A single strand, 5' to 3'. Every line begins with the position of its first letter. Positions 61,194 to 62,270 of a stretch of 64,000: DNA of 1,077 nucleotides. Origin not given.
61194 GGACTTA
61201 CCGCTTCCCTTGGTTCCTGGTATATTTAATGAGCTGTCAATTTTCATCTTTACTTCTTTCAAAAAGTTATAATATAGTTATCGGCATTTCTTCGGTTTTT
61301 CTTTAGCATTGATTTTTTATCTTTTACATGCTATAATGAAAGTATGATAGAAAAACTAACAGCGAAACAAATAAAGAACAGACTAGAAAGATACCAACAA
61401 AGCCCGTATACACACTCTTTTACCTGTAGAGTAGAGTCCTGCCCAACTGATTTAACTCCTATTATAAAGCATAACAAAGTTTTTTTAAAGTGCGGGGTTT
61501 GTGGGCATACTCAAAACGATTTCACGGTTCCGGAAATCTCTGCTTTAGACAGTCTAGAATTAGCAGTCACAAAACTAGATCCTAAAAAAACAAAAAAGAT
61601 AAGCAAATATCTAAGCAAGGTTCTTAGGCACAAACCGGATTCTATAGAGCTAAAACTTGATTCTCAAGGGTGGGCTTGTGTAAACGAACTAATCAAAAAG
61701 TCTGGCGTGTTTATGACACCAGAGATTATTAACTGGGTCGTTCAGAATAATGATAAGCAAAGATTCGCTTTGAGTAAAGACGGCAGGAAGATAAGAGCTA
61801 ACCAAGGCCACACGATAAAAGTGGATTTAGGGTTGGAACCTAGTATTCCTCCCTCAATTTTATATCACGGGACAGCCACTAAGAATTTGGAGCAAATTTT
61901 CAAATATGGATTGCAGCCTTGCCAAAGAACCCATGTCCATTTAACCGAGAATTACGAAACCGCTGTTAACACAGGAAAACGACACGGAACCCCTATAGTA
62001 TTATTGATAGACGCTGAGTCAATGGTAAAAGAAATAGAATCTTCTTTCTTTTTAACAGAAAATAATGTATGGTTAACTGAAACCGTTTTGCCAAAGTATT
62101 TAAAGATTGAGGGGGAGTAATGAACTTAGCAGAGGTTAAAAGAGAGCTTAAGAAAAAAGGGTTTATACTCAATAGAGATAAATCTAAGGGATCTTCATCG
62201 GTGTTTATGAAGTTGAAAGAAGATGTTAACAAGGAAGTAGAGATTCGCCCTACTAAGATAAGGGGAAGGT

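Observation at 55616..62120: RNA-repair toolkit: an Rnl2-type RNA ligase, a second small ligase-like nucleotidyltransferase, a Tpt1/KptA 2'-phosphotransferase and a calcineurin-type phosphoesterase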

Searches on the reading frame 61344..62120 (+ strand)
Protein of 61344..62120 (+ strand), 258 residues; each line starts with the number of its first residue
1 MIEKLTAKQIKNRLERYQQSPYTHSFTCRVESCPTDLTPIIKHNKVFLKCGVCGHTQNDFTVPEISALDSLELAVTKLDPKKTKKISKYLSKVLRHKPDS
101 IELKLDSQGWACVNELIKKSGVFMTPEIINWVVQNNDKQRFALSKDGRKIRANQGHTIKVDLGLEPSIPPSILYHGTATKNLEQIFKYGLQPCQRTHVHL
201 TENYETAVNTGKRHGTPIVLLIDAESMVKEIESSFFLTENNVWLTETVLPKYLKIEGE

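Call 4: search_protein_families(library=pfam, proteins=[window:61344-62120:+], max_evalue=0.01)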
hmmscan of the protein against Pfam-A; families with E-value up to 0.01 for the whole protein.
window:61344-62120:+ (258 aa): 1 family
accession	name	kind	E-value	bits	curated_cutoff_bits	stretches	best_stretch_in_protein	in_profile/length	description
PF01885.22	PTS_2-RNA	-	4.9e-47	160.7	26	1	82-246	2-176/177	RNA 2'-phosphotransferase, Tpt1 / KptA family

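Call 5: search_protein_families(library=phrogs, proteins=[window:61344-62120:+], max_evalue=0.001)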
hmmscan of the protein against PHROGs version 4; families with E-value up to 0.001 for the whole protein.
window:61344-62120:+ (258 aa): 1 family
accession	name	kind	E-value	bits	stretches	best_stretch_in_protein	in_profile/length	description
phrog_5470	-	DNA, RNA and nucleotide metabolism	2.7e-60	204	1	80-256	3-181/183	RNA 2'-phosphotransferase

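Call 11: search_dna_similar(query=window:61344-62120:+, collection=phages, mode=protein, max_rows=40)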
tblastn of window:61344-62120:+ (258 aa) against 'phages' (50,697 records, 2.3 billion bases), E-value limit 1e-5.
Records with a match: 98; places in all: 98; records where one place covers at least 80% of the query: 0.
Best place of each record, by identity: <60% 98.
By first word of the organism name: Erwinia 61; Dickeya 8; Klebsiella 7; Serratia 6; Clostridioides 4; Bacillus 3; Clostridium 2; Listeria 2; Peptoclostridium 1; uncultured 1; and 3 more.
By host as written in the record: Erwinia amylovora 53; Klebsiella pneumoniae 9; Dickeya solani MK10 6; Clostridioides difficile 3; - 3; Clostridium difficile 2; Erwinia amylovora 1/79 2; Klebsiella pneumoniae K6592 2; and 13 more.
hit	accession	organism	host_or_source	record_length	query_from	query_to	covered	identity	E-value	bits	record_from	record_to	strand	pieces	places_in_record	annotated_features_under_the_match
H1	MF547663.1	Clostridioides phage LIBA2945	Clostridioides difficile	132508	93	255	63%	46.4%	1e-39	151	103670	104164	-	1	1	RNA 2'-phosphotransferase-like protein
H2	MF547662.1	Clostridioides phage LIBA6276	Clostridioides difficile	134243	93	255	63%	46.4%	1e-39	151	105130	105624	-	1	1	RNA 2'-phosphotransferase-like protein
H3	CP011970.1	Peptoclostridium phage phiCDIF1296T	Peptoclostridium difficile strain ...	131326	93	255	63%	46.4%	7e-39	149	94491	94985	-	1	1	putative RNA 2'-phosphotransferase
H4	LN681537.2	Clostridium phage phiCD211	Clostridium difficile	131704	93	255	63%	46.4%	7e-39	149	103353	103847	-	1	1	kptA: RNA 2'-phosphotransferase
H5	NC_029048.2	Clostridium phage phiCD211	Clostridium difficile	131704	93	255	63%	46.4%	7e-39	149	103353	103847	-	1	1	kptA: RNA 2'-phosphotransferase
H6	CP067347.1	Clostridioides phage ES-S-0107-01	Clostridioides sp. ES-S-0107-01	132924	93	255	63%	45.8%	9e-39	149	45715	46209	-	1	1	record has no annotation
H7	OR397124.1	Clostridioides phage AR1086-1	Clostridioides difficile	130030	93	254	63%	46.1%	4e-38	147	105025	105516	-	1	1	kptA: putative RNA 2'-phosphotransferase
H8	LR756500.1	uncultured phage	metagenomic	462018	93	253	62%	45.0%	4e-32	129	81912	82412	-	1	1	record has no annotation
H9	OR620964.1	Yersinia phage fHe-Yen9-02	Yersinia enterocolitica serotype O:9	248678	93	258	64%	42.3%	8e-33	131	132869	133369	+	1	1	RNA 2'-phosphotransferase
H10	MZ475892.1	Erwinia phage pEa_SNUABM_34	Erwinia amylovora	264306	64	255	74%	36.0%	1e-25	111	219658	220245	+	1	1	hypothetical protein (x2)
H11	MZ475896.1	Erwinia phage pEa_SNUABM_7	Erwinia amylovora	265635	65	255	74%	36.2%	6e-26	112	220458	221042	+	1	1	hypothetical protein (x2)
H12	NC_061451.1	Erwinia phage pEa_SNUABM_7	Erwinia amylovora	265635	65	255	74%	36.2%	6e-26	112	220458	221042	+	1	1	RNA 2'-phosphotransferase | hypothetical protein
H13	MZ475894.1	Erwinia phage pEa_SNUABM_46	Erwinia amylovora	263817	65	255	74%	36.2%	1e-25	110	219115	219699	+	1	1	hypothetical protein (x2)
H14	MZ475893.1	Erwinia phage pEa_SNUABM_45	Erwinia amylovora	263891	65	255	74%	36.2%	1e-25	110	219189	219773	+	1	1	hypothetical protein (x2)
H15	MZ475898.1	Erwinia phage pEa_SNUABM_25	Erwinia amylovora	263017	65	255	74%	36.2%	1e-25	110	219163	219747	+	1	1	hypothetical protein (x2)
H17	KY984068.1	Erwinia phage vB_EamM_Y3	Erwinia amylovora 1/79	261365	93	258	64%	41.5%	3e-32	130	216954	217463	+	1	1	RNA:NAD 2'-phosphotransferase | hypothetical protein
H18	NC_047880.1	Erwinia phage vB_EamM_Y3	Erwinia amylovora 1/79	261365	93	258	64%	41.5%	3e-32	130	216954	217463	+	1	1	RNA 2'-phosphotransferase | hypothetical protein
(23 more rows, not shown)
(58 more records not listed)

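Call 12: search_solved_structures(query=window:61344-62120:+, show_alignments=2)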
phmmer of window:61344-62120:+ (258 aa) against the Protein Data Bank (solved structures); distinct sequences matched with E-value up to 0.001: 13.
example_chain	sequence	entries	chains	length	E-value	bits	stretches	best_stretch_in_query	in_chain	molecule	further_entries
7kw8_A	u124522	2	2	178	1.4e-45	158.8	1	85-255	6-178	tRNA 2'-phosphotransferase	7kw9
9ld4_A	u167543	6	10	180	9.6e-28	100.4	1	82-251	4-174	Probable RNA 2'-phosphotransferase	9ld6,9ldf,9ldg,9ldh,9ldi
8tfi_A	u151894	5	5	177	1.5e-27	99.7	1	85-227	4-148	Probable RNA 2'-phosphotransferase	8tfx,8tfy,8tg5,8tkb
6ede_A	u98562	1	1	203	3.8e-27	98.4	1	84-256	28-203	Probable RNA 2'-phosphotransferase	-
6e3a_A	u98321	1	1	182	4.3e-27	98.2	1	84-256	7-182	Probable RNA 2'-phosphotransferase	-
9ldc_A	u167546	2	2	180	5.8e-27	97.8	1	82-251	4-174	Probable RNA 2'-phosphotransferase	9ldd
9ld3_A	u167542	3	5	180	6.5e-27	97.6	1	82-251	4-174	Probable RNA 2'-phosphotransferase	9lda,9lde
8tfz_A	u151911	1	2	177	2e-26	96.1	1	85-227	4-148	Probable RNA 2'-phosphotransferase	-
8tg3_A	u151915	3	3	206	1.1e-22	83.8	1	85-227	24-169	Probable RNA 2'-phosphotransferase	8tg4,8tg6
1wfx_A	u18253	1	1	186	1.1e-22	83.8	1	85-227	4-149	Probable RNA 2'-phosphotransferase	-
7yw4_A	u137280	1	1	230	5.9e-14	55.2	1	81-248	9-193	tRNA 2'-phosphotransferase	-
7yw3_A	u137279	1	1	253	4.2e-13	52.4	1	83-254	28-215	tRNA 2'-phosphotransferase 1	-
7yw2_A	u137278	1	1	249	6.8e-13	51.7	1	82-254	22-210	tRNA 2'-phosphotransferase 1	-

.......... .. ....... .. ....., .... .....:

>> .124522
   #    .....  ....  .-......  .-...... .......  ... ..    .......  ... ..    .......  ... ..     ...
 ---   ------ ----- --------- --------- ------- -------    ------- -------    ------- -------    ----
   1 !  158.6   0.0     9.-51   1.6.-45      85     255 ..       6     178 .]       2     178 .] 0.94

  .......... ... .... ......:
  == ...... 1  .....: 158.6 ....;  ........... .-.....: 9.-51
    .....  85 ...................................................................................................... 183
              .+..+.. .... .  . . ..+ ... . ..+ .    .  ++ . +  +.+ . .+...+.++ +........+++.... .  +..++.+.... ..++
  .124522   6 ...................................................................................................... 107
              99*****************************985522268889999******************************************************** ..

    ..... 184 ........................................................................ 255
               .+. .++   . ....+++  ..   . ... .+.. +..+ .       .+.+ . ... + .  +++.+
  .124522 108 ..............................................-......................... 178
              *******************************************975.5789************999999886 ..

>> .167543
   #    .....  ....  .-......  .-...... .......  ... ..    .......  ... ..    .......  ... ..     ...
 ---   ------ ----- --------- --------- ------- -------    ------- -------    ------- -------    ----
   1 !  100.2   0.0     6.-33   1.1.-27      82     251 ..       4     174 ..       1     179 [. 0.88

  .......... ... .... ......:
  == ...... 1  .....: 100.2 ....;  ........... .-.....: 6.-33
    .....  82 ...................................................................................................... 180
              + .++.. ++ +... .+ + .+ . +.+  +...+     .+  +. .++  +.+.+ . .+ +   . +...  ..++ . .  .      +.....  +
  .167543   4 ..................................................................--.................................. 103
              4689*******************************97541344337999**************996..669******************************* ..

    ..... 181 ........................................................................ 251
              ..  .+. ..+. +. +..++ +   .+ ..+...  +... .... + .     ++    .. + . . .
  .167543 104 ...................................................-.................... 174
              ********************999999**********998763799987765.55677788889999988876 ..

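Call 20: find_encoding_contigs(protein=window:61344-62120:+, flank=10000, max_places=6)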
Protein window:61344-62120:+ (258 aa): 8 contigs read that carry it; 6 places shown.
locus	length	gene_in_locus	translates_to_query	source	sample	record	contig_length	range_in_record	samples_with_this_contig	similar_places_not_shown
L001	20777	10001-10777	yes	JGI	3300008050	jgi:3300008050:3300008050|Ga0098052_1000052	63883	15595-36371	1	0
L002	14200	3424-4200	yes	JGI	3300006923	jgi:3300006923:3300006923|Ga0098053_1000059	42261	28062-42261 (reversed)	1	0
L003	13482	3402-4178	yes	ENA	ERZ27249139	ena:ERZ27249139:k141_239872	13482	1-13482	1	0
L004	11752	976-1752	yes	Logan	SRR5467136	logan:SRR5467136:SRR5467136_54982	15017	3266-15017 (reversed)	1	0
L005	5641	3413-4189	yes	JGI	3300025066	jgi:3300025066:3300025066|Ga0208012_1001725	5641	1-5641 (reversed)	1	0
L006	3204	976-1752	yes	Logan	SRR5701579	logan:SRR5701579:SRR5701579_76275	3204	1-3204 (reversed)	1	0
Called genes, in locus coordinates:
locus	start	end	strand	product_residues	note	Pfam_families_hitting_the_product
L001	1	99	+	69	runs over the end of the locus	-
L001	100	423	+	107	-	-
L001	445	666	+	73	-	-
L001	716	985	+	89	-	-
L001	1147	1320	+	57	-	-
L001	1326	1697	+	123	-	-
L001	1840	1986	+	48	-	-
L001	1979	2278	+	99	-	-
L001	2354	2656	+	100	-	-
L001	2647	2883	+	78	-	-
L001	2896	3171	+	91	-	-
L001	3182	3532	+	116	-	-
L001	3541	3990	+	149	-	-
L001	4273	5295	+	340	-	PF09414:RNA_ligase, PF18043:T4_Rnl2_C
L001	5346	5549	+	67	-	-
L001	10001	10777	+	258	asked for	PF01885:PTS_2-RNA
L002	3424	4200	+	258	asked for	PF01885:PTS_2-RNA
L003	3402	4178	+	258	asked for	PF01885:PTS_2-RNA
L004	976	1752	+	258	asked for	PF01885:PTS_2-RNA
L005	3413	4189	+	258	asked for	PF01885:PTS_2-RNA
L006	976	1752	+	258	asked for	PF01885:PTS_2-RNA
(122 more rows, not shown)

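Call 22: search_protein_families(library=ncbifam, proteins=[window:61344-62120:+], max_evalue=0.01)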
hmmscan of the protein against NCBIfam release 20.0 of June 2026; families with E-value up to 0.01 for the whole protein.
window:61344-62120:+ (258 aa): 4 families
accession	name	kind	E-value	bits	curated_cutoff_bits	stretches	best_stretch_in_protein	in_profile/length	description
NF002014.0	PRK00819.1-4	equivalog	3.1e-65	219.4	239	1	80-255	3-180/182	RNA 2'-phosphotransferase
NF002013.0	PRK00819.1-2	equivalog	8.8e-50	168.8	231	1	81-254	5-179/183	RNA 2'-phosphotransferase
NF002012.0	PRK00819.1-1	equivalog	5e-41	140.5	233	1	77-253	3-182/184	RNA 2'-phosphotransferase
NF002015.0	PRK00819.1-5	equivalog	3.3e-31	108.5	279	1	78-256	29-207/210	RNA 2'-phosphotransferase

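Call 26: find_homologous_proteins(query=window:61344-62120:+, max_evalue=0.00001)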
Query window:61344-62120:+ (258 aa): 2800 proteins with E <= 0.00001 among 3251 candidates; the best 120 are listed.
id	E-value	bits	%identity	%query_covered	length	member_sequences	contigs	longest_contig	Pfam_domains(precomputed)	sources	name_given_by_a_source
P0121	2.5e-61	225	47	94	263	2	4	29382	PF01885.23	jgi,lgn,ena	jgi:putative RNA 2'-phosphotransferase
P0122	1.1e-54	203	55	68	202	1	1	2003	PF01885.23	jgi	jgi:putative RNA 2'-phosphotransferase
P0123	3.0e-54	202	57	64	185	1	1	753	PF01885.23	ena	-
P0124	5.9e-54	201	48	84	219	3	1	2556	PF01885.23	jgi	jgi:putative RNA 2'-phosphotransferase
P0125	6.6e-54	201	56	67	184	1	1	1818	PF01885.23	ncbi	-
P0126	1.5e-53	200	56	68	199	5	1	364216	PF01885.23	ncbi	-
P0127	4.0e-53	198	55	68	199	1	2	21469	PF01885.23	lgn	-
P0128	8.4e-53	197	55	71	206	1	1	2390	PF01885.23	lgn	-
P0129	3.4e-52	195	56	69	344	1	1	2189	PF01885.23,PF00293.35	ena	-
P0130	3.7e-52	195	53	68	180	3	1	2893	PF01885.23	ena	-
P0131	3.7e-52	195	54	67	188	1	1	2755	PF01885.23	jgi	jgi:putative RNA 2'-phosphotransferase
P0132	4.3e-52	195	56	67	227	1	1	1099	PF01885.23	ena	-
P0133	4.7e-52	195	54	68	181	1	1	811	PF01885.23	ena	-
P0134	7.1e-52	194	55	66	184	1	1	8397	PF01885.23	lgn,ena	-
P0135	1.1e-51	194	56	68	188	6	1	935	PF01885.23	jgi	jgi:putative RNA 2'-phosphotransferase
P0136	1.4e-51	193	49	69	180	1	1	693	PF01885.23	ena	-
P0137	1.5e-51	193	56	67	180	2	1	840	PF01885.23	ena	-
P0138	2.0e-51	193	55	66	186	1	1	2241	PF01885.23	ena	-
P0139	2.0e-51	193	56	66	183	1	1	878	PF01885.23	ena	-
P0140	3.2e-51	192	56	66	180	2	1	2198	PF01885.23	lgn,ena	-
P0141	4.6e-51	192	54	67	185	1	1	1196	PF01885.23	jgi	jgi:putative RNA 2'-phosphotransferase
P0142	4.6e-51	192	53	65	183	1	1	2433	PF01885.23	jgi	jgi:putative RNA 2'-phosphotransferase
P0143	5.6e-51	191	54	66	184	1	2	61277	PF01885.23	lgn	-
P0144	6.2e-51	191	56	67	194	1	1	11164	PF01885.23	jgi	jgi:putative RNA 2'-phosphotransferase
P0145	6.8e-51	191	52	68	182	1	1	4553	PF01885.23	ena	-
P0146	7.6e-51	191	53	68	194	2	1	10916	PF01885.23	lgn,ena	-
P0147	8.1e-51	191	53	69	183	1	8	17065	PF01885.23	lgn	-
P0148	1.1e-50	190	54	68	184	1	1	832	PF01885.23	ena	-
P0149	1.5e-50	190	52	68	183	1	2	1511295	PF01885.23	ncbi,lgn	ncbi:MAG: RNA 2'-phosphotransferase [Stappiaceae bacterium]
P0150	1.5e-50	190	54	66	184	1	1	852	PF01885.23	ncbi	-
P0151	1.5e-50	190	54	68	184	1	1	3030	PF01885.23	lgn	-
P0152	1.6e-50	190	56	67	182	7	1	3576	PF01885.23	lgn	-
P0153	1.8e-50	190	53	66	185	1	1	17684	PF01885.23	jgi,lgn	jgi:putative RNA 2'-phosphotransferase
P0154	1.8e-50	190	54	67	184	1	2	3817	PF01885.23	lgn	-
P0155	2.0e-50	189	51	67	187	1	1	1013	PF01885.23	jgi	jgi:putative RNA 2'-phosphotransferase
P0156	3.1e-50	189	53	67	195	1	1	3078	PF01885.23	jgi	jgi:putative RNA 2'-phosphotransferase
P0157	3.2e-50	189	52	68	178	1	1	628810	PF01885.23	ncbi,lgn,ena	-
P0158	3.4e-50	189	53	67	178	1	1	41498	PF01885.23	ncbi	-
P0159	3.4e-50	189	50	66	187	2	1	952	PF01885.23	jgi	-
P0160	4.5e-50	188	53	66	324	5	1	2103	PF01885.23,PF00903.32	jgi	jgi:putative RNA 2'-phosphotransferase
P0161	4.7e-50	188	53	66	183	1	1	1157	PF01885.23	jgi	-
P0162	6.0e-50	188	53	67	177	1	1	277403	PF01885.23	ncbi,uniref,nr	ncbi:hypothetical protein N473_12970 [Pseudoalteromonas luteoviolacea CPMOR-1]|uniref:Probable RNA 2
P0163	6.0e-50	188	53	68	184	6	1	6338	PF01885.23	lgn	-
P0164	7.7e-50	188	52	68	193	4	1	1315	PF01885.23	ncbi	-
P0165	8.4e-50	187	51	68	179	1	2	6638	PF01885.23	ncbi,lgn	-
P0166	8.8e-50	187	53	66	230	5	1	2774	PF01885.23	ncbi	-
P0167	9.1e-50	187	54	66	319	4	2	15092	PF01885.23,PF00903.32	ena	-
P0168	9.3e-50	187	53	66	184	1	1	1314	PF01885.23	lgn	-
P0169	1.0e-49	187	51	69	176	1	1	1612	PF01885.23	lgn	-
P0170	1.2e-49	187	55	67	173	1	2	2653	PF01885.23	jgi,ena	-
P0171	1.2e-49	187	52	69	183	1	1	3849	PF01885.23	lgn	-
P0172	1.2e-49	187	53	66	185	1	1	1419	PF01885.23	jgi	jgi:putative RNA 2'-phosphotransferase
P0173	1.4e-49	187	53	67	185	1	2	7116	PF01885.23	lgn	-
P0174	1.4e-49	187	52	69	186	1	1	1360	PF01885.23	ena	-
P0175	1.5e-49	187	55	66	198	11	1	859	PF01885.23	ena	-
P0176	1.5e-49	187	52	67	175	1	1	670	PF01885.23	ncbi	-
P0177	1.7e-49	186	53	66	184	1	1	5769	PF01885.23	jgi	jgi:putative RNA 2'-phosphotransferase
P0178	1.9e-49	186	53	66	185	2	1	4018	PF01885.23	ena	-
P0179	2.0e-49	186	52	69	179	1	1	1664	PF01885.23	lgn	-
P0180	2.1e-49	186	53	68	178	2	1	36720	PF01885.23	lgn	-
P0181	2.4e-49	186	53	66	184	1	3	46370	PF01885.23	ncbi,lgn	ncbi:MAG: RNA 2'-phosphotransferase [Cyanobacteria bacterium P01_A01_bin.3]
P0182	2.5e-49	186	51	69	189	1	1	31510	PF01885.23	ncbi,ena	-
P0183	2.6e-49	186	51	69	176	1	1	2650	PF01885.23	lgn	-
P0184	2.7e-49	186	51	67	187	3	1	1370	PF01885.23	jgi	jgi:putative RNA 2'-phosphotransferase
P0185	2.8e-49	186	53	68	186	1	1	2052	PF01885.23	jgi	jgi:putative RNA 2'-phosphotransferase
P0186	2.9e-49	186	51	68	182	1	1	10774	PF01885.23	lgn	-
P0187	2.9e-49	186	52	66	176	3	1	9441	PF01885.23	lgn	-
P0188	3.0e-49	186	55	65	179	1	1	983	PF01885.23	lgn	-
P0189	3.1e-49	186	54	69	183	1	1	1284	PF01885.23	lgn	-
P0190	3.4e-49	185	56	66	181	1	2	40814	PF01885.23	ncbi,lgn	-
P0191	3.5e-49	185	56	68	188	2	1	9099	PF01885.23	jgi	jgi:putative RNA 2'-phosphotransferase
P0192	4.1e-49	185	55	67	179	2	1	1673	PF01885.23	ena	-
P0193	4.1e-49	185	52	66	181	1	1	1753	PF01885.23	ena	-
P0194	4.2e-49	185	52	69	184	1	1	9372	PF01885.23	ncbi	-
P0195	4.4e-49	185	49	67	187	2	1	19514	PF01885.23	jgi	-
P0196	4.4e-49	185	52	66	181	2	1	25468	PF01885.23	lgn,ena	-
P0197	4.7e-49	185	55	67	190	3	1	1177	PF01885.23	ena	-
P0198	4.8e-49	185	53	67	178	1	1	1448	PF01885.23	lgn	-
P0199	5.1e-49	185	54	67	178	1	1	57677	PF01885.23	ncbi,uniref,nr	ncbi:RNA 2'-phosphotransferase [Zooshikella harenae]|uniref:Probable RNA 2'-phosphotransferase n=1 T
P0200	5.4e-49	185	55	68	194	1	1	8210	PF01885.23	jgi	-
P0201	5.9e-49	185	54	66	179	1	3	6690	PF01885.23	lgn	-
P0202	6.0e-49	185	53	67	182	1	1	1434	PF01885.23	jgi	jgi:putative RNA 2'-phosphotransferase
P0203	6.0e-49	185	49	67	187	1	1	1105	PF01885.23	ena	-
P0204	6.3e-49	185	51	67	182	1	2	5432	PF01885.23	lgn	-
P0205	6.3e-49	185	55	67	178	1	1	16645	PF01885.23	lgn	-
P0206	6.4e-49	185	52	68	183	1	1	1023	PF01885.23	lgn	-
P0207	6.5e-49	185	54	69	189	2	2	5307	PF01885.23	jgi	-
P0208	6.5e-49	185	53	67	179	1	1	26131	PF01885.23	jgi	jgi:putative RNA 2'-phosphotransferase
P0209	6.8e-49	184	53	67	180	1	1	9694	PF01885.23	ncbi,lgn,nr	ncbi:MAG TPA: RNA 2'-phosphotransferase [Methanosarcina sp.]|nr:RNA 2'-phosphotransferase [Methanosa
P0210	6.8e-49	184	52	67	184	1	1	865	PF01885.23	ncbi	-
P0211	7.5e-49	184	53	67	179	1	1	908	PF01885.23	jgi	-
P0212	7.6e-49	184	55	67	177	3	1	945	PF01885.23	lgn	-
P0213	8.3e-49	184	54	69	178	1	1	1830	PF01885.23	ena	-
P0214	8.8e-49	184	49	66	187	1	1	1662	PF01885.23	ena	-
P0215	8.9e-49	184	53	67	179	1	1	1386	PF01885.23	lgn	-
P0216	9.0e-49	184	51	66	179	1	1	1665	PF01885.23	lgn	-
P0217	9.9e-49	184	54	67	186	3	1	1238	PF01885.23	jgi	jgi:putative RNA 2'-phosphotransferase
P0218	9.9e-49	184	53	68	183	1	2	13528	PF01885.23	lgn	-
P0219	1.0e-48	184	51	67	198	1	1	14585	PF01885.23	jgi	jgi:putative RNA 2'-phosphotransferase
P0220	1.2e-48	184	53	66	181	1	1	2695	PF01885.23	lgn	-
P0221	1.2e-48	184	50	68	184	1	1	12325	PF01885.23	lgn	-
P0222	1.2e-48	184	51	66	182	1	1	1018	PF01885.23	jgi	jgi:putative RNA 2'-phosphotransferase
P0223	1.3e-48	184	55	66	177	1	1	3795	PF01885.23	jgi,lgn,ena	-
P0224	1.3e-48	183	54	67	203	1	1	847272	PF01885.23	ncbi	-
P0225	1.4e-48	183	51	66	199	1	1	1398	PF01885.23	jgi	jgi:putative RNA 2'-phosphotransferase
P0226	1.4e-48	183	51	69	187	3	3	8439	PF01885.23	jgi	-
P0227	1.4e-48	183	51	69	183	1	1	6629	PF01885.23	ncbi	-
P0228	1.4e-48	183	52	66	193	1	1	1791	PF01885.23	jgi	jgi:putative RNA 2'-phosphotransferase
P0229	1.5e-48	183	51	67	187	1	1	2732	PF01885.23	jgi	jgi:putative RNA 2'-phosphotransferase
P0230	1.6e-48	183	50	69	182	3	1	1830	PF01885.23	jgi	jgi:putative RNA 2'-phosphotransferase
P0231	1.6e-48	183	54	66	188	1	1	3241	PF01885.23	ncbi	-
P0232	1.7e-48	183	49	69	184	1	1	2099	PF01885.23,PF09421.16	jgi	jgi:putative RNA 2'-phosphotransferase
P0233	1.7e-48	183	52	67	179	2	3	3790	PF01885.23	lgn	-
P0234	1.7e-48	183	50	69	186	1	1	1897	PF01885.23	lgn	-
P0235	1.9e-48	183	51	66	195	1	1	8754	PF01885.23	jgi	-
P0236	1.9e-48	183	53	69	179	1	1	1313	PF01885.23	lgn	-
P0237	2.0e-48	183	51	66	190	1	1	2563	PF01885.23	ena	-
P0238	2.1e-48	183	51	68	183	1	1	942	PF01885.23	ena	-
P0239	2.3e-48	183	52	69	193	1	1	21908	PF01885.23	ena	-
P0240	2.3e-48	183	52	69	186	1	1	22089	PF01885.23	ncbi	-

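Call 36: find_related_loci(query=window:61344-62120:+, collection=viral_contigs, flank=10000)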
Query window:61344-62120:+ (258 aa) in viral_contigs; peptide patterns used: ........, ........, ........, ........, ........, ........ (x = any residue, [..] = any of these).
6 stretches matched a pattern, but none encodes a relative of the query by tblastn (E <= 1e-3).
